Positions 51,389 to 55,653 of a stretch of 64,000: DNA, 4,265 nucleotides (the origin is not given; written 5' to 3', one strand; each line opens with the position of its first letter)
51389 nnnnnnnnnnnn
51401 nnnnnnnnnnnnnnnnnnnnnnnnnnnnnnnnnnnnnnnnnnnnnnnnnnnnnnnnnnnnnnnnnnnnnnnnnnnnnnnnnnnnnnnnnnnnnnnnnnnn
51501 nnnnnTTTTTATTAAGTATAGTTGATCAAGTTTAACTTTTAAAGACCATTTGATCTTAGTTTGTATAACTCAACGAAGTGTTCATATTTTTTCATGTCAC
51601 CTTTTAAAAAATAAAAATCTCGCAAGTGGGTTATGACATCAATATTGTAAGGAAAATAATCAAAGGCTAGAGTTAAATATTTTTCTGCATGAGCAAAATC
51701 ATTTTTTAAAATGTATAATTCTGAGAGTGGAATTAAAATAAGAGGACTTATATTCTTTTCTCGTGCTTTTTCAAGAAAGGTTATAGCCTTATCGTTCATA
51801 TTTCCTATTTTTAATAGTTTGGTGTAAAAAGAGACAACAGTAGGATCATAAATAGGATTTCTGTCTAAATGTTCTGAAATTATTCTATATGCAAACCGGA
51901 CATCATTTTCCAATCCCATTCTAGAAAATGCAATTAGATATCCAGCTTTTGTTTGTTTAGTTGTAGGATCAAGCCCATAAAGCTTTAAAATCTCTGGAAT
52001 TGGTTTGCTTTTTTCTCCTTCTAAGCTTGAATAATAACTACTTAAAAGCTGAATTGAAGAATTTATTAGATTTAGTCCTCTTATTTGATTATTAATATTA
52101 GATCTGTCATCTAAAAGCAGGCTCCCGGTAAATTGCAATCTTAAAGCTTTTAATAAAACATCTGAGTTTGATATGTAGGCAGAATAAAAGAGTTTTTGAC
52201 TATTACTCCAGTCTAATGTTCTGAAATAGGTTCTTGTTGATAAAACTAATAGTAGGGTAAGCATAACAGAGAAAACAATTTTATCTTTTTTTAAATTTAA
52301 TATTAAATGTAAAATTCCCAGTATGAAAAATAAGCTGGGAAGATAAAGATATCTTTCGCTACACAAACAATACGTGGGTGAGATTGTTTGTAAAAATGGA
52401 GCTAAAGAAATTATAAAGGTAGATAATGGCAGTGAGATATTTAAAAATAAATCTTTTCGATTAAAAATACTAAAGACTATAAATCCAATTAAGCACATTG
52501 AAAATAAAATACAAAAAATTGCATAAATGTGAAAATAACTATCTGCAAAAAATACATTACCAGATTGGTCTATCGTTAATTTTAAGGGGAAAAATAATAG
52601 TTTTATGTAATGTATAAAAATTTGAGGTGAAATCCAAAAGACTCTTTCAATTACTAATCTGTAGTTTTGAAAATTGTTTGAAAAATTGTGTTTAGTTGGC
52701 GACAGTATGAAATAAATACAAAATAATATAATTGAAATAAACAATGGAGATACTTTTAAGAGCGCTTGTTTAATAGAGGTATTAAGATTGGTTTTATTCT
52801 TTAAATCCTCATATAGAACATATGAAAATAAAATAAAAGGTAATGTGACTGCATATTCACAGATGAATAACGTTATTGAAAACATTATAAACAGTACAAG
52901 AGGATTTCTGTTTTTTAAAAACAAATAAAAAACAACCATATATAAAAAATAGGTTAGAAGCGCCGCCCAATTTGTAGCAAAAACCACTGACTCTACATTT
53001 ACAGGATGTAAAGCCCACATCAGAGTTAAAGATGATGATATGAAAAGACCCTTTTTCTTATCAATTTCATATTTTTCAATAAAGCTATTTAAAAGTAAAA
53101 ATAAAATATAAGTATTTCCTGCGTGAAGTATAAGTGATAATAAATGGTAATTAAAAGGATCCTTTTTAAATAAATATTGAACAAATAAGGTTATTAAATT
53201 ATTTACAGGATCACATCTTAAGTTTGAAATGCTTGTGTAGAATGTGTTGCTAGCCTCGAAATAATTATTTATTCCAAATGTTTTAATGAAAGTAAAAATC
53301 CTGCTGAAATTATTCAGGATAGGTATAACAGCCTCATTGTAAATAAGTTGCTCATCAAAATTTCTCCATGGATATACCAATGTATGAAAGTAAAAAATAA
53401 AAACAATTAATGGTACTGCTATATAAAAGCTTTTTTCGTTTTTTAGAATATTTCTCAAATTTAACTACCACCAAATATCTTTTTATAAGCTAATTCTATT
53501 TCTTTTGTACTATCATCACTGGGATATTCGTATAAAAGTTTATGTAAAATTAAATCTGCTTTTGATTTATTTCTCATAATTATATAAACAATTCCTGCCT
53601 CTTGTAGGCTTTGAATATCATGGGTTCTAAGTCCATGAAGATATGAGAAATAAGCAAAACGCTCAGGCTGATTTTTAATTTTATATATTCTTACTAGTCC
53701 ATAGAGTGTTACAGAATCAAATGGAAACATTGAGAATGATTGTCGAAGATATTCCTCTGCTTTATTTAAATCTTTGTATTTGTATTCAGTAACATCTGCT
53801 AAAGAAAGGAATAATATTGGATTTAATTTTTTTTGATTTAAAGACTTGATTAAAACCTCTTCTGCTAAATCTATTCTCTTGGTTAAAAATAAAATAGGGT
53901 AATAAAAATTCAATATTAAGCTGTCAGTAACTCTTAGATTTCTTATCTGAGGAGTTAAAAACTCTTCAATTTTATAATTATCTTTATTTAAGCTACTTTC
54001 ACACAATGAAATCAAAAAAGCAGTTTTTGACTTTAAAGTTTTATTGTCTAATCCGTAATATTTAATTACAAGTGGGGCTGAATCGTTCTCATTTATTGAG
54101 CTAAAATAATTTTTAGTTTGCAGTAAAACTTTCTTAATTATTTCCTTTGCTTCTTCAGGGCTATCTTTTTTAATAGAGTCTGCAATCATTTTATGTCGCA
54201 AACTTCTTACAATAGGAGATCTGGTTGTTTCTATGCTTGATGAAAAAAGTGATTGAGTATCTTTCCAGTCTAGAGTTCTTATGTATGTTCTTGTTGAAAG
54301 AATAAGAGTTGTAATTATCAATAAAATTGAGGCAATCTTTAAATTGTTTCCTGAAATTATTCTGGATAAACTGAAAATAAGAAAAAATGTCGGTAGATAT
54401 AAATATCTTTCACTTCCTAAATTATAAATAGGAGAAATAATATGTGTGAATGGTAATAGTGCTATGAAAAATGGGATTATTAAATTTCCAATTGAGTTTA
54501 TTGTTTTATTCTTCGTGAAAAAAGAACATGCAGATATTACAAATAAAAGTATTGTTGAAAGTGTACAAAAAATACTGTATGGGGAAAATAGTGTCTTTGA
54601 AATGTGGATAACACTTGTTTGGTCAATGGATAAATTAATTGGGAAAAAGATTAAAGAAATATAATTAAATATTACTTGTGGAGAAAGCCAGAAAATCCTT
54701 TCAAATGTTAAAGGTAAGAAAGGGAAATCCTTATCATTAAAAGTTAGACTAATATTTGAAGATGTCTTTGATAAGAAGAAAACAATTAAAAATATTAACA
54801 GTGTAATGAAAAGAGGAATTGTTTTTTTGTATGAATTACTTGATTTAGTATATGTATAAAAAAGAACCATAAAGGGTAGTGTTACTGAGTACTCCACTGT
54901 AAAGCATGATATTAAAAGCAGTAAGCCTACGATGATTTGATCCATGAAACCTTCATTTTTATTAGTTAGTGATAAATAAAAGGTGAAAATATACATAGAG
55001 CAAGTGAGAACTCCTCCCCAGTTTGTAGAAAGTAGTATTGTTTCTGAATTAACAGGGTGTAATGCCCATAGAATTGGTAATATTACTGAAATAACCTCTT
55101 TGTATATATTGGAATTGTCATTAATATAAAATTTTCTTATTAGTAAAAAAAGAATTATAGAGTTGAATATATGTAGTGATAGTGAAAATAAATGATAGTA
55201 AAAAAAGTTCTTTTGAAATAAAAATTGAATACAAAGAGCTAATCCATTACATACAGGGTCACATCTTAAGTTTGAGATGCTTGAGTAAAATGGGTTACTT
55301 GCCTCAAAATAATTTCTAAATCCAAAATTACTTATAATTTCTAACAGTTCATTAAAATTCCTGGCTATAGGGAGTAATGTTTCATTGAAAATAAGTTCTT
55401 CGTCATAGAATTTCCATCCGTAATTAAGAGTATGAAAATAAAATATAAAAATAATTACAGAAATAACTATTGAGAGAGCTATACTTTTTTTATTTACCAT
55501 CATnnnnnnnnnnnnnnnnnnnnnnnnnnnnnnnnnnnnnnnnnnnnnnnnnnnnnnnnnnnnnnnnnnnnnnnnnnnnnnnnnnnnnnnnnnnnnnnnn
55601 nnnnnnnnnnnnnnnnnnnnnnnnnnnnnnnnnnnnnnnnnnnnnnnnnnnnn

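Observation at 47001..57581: Operon of five tandem, translationally coupled paralogs of TPR-containing GT-C (PMT_2/TMTC-like) membrane glycosyltransferases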

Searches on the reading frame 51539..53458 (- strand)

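Call 4: search_protein_families(library=pfam, proteins=[window:51539-53458:-], max_evalue=0.1)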
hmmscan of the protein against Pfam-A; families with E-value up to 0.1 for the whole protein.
window:51539-53458:- (639 aa): 0 families

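Call 6: search_protein_families(library=ncbifam, proteins=[window:51539-53458:-], max_evalue=0.1)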
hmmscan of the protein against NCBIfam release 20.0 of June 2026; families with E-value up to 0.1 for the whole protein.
window:51539-53458:- (639 aa): 1 family
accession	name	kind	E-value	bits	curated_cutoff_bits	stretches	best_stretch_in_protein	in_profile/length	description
TIGR00540.1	TPR_hemY_coli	hypoth_equivalog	0.031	13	142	1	520-600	277-354/385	heme biosynthesis-associated TPR protein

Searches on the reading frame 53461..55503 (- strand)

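Call 4: search_protein_families(library=pfam, proteins=[window:53461-55503:-], max_evalue=0.1)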
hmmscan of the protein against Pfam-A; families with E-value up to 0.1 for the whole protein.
window:53461-55503:- (680 aa): 0 families

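Call 6: search_protein_families(library=ncbifam, proteins=[window:53461-55503:-], max_evalue=0.1)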
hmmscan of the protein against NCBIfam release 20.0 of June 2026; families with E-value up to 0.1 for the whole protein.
window:53461-55503:- (680 aa): 2 families
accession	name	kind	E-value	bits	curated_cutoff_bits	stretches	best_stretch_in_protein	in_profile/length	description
NF008520.0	PRK11447.1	equivalog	0.017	12.9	858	1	542-634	365-456/1157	cellulose synthase complex outer membrane protein BcsC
TIGR02917.1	PEP_TPR_lipo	equivalog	0.038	11.9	312.2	1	541-657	274-390/899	XrtA/PEP-CTERM system TPR-repeat protein PrsT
